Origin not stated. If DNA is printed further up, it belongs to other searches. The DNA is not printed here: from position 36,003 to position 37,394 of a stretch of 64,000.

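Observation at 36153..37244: MetE-family Zn methyltransferase co-operonic with DUF3237 and 4-hydroxybenzoate 3-monooxygenase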

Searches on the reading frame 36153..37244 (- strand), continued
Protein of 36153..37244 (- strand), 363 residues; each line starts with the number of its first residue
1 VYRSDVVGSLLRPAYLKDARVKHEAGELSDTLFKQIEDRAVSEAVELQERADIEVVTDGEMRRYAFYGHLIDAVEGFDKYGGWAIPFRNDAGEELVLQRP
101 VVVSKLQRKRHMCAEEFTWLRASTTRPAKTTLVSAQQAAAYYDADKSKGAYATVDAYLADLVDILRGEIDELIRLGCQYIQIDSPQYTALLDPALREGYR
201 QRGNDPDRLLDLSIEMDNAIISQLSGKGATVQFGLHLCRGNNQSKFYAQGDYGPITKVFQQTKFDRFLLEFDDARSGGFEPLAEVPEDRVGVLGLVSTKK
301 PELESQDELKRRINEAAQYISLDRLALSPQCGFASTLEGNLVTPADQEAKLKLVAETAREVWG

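Call 9: find_encoding_contigs(protein=P0035, flank=8000, max_places=3)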
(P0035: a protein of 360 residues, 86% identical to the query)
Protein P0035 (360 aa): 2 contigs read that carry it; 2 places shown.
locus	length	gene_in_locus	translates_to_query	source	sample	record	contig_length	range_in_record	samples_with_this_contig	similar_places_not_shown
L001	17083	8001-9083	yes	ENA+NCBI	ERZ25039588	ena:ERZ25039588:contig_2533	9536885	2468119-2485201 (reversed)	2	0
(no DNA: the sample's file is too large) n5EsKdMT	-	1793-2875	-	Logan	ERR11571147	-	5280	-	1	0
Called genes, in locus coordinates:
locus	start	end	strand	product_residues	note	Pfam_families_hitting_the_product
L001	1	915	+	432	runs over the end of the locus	PF05977:MFS_3 (weak), PF03137:OATP (faint), PF07690:MFS_1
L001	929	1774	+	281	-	PF04909:Amidohydro_2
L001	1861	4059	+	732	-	PF01011:PQQ, PF13360:PQQ_2, PF13570:Beta-prop_ACSF4 (faint), PF25293:Beta-prop_EMC1_N (faint), PF07774:EMC1_C (faint), PF13360:PQQ_2 (weak)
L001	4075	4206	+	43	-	-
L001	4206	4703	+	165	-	PF02085:Cytochrom_CIII (weak), PF14537:Cytochrom_c3_2 (weak), PF14522:Cytochrome_C7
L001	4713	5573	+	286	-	PF08501:Shikimate_dh_N, PF00899:ThiF (weak), PF18317:SDH_C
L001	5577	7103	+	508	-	PF07519:Tannase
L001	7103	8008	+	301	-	PF03446:NAD_binding_2 (weak), PF03807:F420_oxidored (weak), PF09130:DUF1932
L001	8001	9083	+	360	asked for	PF01717:Meth_synt_2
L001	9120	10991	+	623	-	PF00501:AMP-binding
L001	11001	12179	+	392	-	PF01494:FAD_binding_3, PF13450:NAD_binding_8 (weak)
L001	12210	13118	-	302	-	PF00126:HTH_1, PF03466:LysR_substrate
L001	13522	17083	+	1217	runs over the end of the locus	PF13620:CarboxypepD_reg, PF13715:CarbopepD_reg_2, PF07715:Plug (weak), PF25183:OMP_b-brl_4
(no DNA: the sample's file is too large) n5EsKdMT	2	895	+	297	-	?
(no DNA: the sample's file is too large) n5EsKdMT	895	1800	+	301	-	PF03446:NAD_binding_2 (weak), PF03807:F420_oxidored (weak), PF09130:DUF1932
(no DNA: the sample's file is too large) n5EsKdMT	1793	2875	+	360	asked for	PF01717:Meth_synt_2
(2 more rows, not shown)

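Call 10: find_encoding_contigs(protein=P0085, flank=8000, max_places=3)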
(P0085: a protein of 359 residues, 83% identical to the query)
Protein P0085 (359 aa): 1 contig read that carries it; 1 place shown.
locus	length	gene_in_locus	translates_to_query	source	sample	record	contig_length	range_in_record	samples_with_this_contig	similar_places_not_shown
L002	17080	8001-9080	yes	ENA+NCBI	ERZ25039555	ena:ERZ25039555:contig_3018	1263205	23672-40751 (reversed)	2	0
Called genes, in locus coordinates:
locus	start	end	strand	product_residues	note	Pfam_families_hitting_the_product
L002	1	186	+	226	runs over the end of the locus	PF02900:LigB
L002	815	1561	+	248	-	PF00106:adh_short, PF08659:KR, PF13561:adh_short_C2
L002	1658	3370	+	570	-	PF02776:TPP_enzyme_N, PF00205:TPP_enzyme_M, PF02775:TPP_enzyme_C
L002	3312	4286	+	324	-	PF03446:NAD_binding_2, PF09130:DUF1932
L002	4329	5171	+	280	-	PF17210:SdrD_B, PF13620:CarboxypepD_reg, PF13715:CarbopepD_reg_2, PF22904:NOMO1-like_2nd (weak), PF25183:OMP_b-brl_4 (weak)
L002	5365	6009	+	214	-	PF25183:OMP_b-brl_4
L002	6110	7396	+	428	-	PF25183:OMP_b-brl_4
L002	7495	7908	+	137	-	PF13279:4HBT_2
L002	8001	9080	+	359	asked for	PF01717:Meth_synt_2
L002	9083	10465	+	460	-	PF07690:MFS_1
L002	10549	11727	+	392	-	PF01494:FAD_binding_3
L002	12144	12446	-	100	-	PF05016:ParE_toxin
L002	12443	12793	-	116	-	-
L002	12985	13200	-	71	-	-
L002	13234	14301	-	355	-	PF01408:GFO_IDH_MocA, PF19051:GFO_IDH_MocA_C2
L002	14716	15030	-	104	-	-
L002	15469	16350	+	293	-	PF13506:Glyco_transf_21, PF13641:Glyco_tranf_2_3, PF13632:Glyco_trans_2_3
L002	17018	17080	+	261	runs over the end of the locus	-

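Call 11: find_encoding_contigs(protein=P0110, flank=8000, max_places=3)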
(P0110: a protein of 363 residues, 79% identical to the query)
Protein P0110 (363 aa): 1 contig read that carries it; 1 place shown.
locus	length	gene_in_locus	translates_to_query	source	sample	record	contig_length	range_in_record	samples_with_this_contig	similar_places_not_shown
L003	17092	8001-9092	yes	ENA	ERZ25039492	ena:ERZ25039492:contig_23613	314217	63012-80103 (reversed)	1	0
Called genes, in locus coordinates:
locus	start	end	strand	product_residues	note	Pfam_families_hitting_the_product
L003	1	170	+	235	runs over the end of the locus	PF03737:RraA-like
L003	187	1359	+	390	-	PF02922:CBM_48 (weak), PF00756:Esterase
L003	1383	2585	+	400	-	PF02900:LigB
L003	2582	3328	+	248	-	PF00106:adh_short, PF08659:KR, PF13561:adh_short_C2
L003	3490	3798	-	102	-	-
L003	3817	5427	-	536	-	PF00135:COesterase, PF20434:BD-FAE, PF07859:Abhydrolase_3 (weak)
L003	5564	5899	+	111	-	PF07519:Tannase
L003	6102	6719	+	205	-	PF07519:Tannase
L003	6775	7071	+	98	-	PF07519:Tannase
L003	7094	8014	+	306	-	PF03446:NAD_binding_2, PF09130:DUF1932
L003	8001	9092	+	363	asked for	PF01717:Meth_synt_2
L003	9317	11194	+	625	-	PF00501:AMP-binding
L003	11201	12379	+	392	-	PF01494:FAD_binding_3, PF13450:NAD_binding_8 (weak)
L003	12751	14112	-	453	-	PF00072:Response_reg, PF00158:Sigma54_activat, PF13191:AAA_16 (weak), PF14532:Sigma54_activ_2, PF20030:bpMoxR (weak), PF07728:AAA_5, PF25601:AAA_lid_14, PF02954:HTH_8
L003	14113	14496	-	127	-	PF00072:Response_reg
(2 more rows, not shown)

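Call 31: find_encoding_contigs(protein=P0080, flank=10000, max_places=2)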
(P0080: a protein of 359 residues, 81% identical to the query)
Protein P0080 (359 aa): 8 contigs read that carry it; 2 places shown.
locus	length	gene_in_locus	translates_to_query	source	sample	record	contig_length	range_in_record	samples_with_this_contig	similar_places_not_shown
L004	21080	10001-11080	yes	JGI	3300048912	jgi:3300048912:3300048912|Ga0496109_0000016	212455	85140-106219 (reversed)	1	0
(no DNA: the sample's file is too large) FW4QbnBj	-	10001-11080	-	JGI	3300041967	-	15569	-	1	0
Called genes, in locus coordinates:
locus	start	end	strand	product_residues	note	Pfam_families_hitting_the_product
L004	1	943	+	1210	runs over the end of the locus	PF13620:CarboxypepD_reg, PF13715:CarbopepD_reg_2 (weak), PF25183:OMP_b-brl_4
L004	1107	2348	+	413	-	PF02922:CBM_48, PF00756:Esterase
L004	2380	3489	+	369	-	PF00756:Esterase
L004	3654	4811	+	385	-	PF02900:LigB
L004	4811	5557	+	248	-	PF00106:adh_short, PF08659:KR, PF13561:adh_short_C2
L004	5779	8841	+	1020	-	PF13620:CarboxypepD_reg, PF13715:CarbopepD_reg_2 (weak), PF17210:SdrD_B (weak), PF22904:NOMO1-like_2nd (faint), PF25183:OMP_b-brl_4, PF00593:TonB_dep_Rec_b-barrel, PF25183:OMP_b-brl_4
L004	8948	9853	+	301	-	PF03446:NAD_binding_2, PF09130:DUF1932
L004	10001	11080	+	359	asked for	PF01717:Meth_synt_2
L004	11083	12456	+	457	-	PF07690:MFS_1, PF00083:Sugar_tr (weak)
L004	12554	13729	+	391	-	PF01494:FAD_binding_3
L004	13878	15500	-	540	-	PF01408:GFO_IDH_MocA, PF22725:GFO_IDH_MocA_C3 (faint), PF19051:GFO_IDH_MocA_C2 (weak)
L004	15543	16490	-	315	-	PF01261:AP_endonuc_2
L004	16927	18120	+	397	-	PF13506:Glyco_transf_21, PF00535:Glycos_transf_2 (weak), PF13641:Glyco_tranf_2_3, PF13632:Glyco_trans_2_3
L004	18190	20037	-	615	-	PF13231:PMT_2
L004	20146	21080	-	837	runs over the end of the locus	PF13620:CarboxypepD_reg, PF07715:Plug, PF25183:OMP_b-brl_4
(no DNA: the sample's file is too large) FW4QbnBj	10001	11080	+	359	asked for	PF01717:Meth_synt_2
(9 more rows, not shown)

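Call 32: find_encoding_contigs(protein=P0048, flank=10000, max_places=2)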
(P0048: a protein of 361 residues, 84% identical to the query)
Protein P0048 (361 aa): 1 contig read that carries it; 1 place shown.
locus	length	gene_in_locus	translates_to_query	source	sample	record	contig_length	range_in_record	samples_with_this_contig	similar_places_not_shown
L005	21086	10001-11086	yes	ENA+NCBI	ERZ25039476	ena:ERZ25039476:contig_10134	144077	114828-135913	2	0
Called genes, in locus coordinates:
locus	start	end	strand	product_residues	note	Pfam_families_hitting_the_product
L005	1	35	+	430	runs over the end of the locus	PF02638:GHL10, PF13200:DUF4015 (weak), PF14871:GHL6 (weak)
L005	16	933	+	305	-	-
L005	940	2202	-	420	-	PF02515:CoA_transf_3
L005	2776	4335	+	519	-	-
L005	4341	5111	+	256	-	PF00691:OmpA (weak)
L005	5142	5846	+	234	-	PF08883:DOPA_dioxygen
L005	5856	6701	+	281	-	PF04909:Amidohydro_2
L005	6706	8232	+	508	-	PF07519:Tannase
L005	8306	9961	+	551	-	PF07719:TPR_2 (faint), PF13181:TPR_8 (faint), PF00515:TPR_1 (faint), PF13432:TPR_16 (weak)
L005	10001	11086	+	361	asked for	PF01717:Meth_synt_2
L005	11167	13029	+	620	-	PF00501:AMP-binding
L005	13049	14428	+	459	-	PF07690:MFS_1, PF03137:OATP (weak)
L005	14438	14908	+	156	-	PF11578:DUF3237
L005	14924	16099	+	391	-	PF01494:FAD_binding_3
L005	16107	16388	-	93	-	-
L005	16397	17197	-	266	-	PF14256:YwiC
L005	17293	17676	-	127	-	PF12679:ABC2_membrane_2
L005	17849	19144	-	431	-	-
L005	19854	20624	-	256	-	PF00479:G6PD_N, PF02781:G6PD_C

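Call 34: search_dna_similar(query=window:36153-37244:-, collection=plasmids, mode=protein, max_rows=40, max_evalue=1e-30)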
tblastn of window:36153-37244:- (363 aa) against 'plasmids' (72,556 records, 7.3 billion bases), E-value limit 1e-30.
Records with a match: 91; places in all: 94; records where one place covers at least 80% of the query: 90.
Best place of each record, by identity: <60% 91.
By first word of the organism name: Klebsiella 28; Priestia 19; Pediococcus 10; Lactiplantibacillus 7; Clostridium 4; Rhodovulum 4; Moraxella 4; Listeria 2; Rubrobacter 1; Nonomuraea 1; and 11 more.
By predicted mobility (MOB-suite, as given by PLSDB): non-mobilizable 42; mobilizable 29; conjugative 20.
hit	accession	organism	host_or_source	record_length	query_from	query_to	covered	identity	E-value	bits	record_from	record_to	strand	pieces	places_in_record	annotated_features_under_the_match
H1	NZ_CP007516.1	Rubrobacter radiotolerans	-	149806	1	363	100%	44.1%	3e-88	297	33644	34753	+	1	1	cobalamin-independent methionine synthase II family protein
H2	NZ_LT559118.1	Nonomuraea gerenzanensis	-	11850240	7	363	98%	43.1%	8e-69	241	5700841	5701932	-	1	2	none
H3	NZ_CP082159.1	Rhodococcus opacus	bacterial isolate,soil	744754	3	363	99%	42.3%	9e-67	235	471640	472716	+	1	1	cobalamin-independent methionine synthase II family protein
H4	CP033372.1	Limosilactobacillus fermentum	Cow,cell culture,Fresh milk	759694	5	363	99%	38.5%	1e-43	203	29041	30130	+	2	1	none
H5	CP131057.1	Hyphomicrobiales bacterium UR115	tomato,bacteria,rhizosphere soil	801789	3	363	99%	36.8%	8e-56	204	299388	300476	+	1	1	none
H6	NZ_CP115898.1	Pantoea piersonii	Homo sapiens,blood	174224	2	362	99%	36.4%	2e-58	211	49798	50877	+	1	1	cobalamin-independent methionine synthase II family protein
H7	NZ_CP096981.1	Clostridium felsineum DSM 794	whole organism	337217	2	362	99%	35.4%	7e-58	209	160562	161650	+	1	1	5-methyltetrahydropteroyltriglutamate-- homocysteine ...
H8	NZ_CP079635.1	Klebsiella pneumoniae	Homo sapiens,Pus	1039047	2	362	99%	35.2%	3e-54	199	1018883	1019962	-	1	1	none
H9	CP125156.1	Klebsiella pneumoniae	-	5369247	2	362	99%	35.2%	3e-54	199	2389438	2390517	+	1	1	cobalamin-independent methionine synthase II family protein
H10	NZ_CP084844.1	Klebsiella pneumoniae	Water,Whole organism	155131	2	362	99%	35.2%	7e-54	198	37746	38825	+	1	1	cobalamin-independent methionine synthase II family protein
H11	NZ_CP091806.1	Klebsiella quasipneumoniae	Homo sapiens,anal swab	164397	2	362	99%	35.2%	7e-54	198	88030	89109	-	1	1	cobalamin-independent methionine synthase II family protein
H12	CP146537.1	Klebsiella quasipneumoniae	Hospital Wastewater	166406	2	362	99%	35.2%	7e-54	198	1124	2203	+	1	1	cobalamin-independent methionine synthase II family protein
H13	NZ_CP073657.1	Klebsiella quasipneumoniae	Homo sapiens,mixed culture,blood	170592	2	362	99%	35.2%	7e-54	198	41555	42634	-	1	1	cobalamin-independent methionine synthase II family protein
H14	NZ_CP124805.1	Klebsiella variicola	Homo sapiens,Human gut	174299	2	362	99%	35.2%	7e-54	198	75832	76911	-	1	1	cobalamin-independent methionine synthase II family protein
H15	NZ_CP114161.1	Klebsiella quasipneumoniae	Homo sapiens,urine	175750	2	362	99%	35.2%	7e-54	198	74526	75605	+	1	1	cobalamin-independent methionine synthase II family protein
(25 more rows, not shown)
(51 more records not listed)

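Call 35: get_annotated_region(hit=H3, flank=8000)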
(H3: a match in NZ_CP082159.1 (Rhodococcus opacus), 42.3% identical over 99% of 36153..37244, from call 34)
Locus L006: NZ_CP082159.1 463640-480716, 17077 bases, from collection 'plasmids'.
description: Rhodococcus opacus strain DSM 44186 plasmid pRop44186_a, complete sequence
organism: Rhodococcus opacus (NCBI taxid 37919)
taxonomy: Bacteria; Actinomycetota; Actinomycetes; Mycobacteriales; Nocardiaceae; Rhodococcus; Rhodococcus opacus
host: -; source: bacterial isolate,soil; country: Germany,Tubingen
typing (MOB-suite, as given by PLSDB): mobilizable; replicon rep_cluster_313; relaxase MOBP,MOBP
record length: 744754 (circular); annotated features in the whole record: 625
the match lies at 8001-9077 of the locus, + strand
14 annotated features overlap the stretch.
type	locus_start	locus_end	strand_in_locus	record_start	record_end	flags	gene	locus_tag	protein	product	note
CDS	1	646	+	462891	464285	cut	-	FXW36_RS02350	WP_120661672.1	IS1380 family transposase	-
CDS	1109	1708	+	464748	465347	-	-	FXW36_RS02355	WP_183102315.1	pentapeptide repeat-containing protein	-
CDS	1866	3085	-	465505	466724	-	-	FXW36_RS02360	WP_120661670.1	IS3 family transposase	-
CDS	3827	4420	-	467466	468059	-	-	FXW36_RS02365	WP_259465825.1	hypothetical protein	-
CDS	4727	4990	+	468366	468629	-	-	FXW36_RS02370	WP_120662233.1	hypothetical protein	-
CDS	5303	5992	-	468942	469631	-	-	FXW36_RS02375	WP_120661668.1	GntR family transcriptional regulator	-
CDS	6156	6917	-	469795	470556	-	-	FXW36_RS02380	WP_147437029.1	hypothetical protein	-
CDS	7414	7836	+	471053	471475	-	-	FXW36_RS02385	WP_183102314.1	limonene-1,2-epoxide hydrolase family protein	-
CDS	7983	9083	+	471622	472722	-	-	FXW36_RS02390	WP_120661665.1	cobalamin-independent methionine synthase II family protein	-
CDS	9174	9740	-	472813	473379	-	folE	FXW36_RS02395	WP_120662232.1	GTP cyclohydrolase I FolE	GO:0042559 - pteridine-containing compound biosynthetic process [Evidence IEA]; GO:0046654 - tetrahydrofolate ...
CDS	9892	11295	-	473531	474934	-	-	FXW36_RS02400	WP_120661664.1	NAD(P)H-quinone dehydrogenase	GO:0045454 - cell redox homeostasis [Evidence IEA]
CDS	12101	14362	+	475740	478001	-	-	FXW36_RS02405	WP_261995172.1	FdhF/YdeP family oxidoreductase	-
CDS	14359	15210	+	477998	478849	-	folP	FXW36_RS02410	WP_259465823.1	dihydropteroate synthase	GO:0009396 - folic acid-containing compound biosynthetic process [Evidence IEA]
CDS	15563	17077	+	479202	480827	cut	-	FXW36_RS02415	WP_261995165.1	ATP-binding protein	-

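Call 36: get_annotated_region(hit=H1, flank=8000)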
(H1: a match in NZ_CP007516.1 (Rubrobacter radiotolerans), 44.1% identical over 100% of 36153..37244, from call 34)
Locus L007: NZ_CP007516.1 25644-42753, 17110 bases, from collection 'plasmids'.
description: Rubrobacter radiotolerans strain RSPS-4 plasmid 2, complete sequence
organism: Rubrobacter radiotolerans (NCBI taxid 42256)
taxonomy: Bacteria; Actinomycetota; Rubrobacteria; Rubrobacterales; Rubrobacteraceae; Rubrobacter; Rubrobacter radiotolerans
host: -; source: -; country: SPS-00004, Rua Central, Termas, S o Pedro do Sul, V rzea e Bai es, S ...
typing (MOB-suite, as given by PLSDB): non-mobilizable; replicon rep_cluster_232
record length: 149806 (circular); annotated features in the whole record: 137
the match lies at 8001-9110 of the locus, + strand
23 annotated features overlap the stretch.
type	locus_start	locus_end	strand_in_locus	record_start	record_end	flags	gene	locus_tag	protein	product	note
CDS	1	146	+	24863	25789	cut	-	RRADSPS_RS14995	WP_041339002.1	bile acid:sodium symporter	-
CDS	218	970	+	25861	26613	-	-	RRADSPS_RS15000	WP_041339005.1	alpha/beta fold hydrolase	-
CDS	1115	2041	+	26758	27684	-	-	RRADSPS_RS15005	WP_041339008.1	LysR family transcriptional regulator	-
CDS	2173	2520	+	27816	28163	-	-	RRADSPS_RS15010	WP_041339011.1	hypothetical protein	-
CDS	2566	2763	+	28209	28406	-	-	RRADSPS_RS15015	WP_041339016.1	hypothetical protein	-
CDS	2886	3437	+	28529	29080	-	-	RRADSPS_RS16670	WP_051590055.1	PPOX class F420-dependent oxidoreductase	GO:0008150 - biological_process [Evidence IEA]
CDS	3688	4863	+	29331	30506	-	-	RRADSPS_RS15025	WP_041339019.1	CocE/NonD family hydrolase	-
CDS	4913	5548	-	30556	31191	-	-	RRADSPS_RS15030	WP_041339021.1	SDR family oxidoreductase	-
CDS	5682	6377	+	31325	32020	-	-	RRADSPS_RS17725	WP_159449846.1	TetR/AcrR family transcriptional regulator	GO:0006355 - regulation of DNA-templated transcription [Evidence IEA]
CDS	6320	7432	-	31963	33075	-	-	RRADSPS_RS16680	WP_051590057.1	GGDEF domain-containing protein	-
CDS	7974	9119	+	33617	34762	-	-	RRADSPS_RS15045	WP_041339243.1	cobalamin-independent methionine synthase II family protein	-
CDS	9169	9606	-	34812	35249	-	-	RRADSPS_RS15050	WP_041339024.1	PIN domain-containing protein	-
CDS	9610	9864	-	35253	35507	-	-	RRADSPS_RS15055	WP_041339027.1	hypothetical protein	-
CDS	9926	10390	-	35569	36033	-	-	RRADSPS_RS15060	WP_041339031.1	Hsp20/alpha crystallin family protein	-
CDS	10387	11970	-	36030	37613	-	-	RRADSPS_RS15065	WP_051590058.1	BCCT family transporter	GO:0071705 - nitrogen compound transport [Evidence IEA]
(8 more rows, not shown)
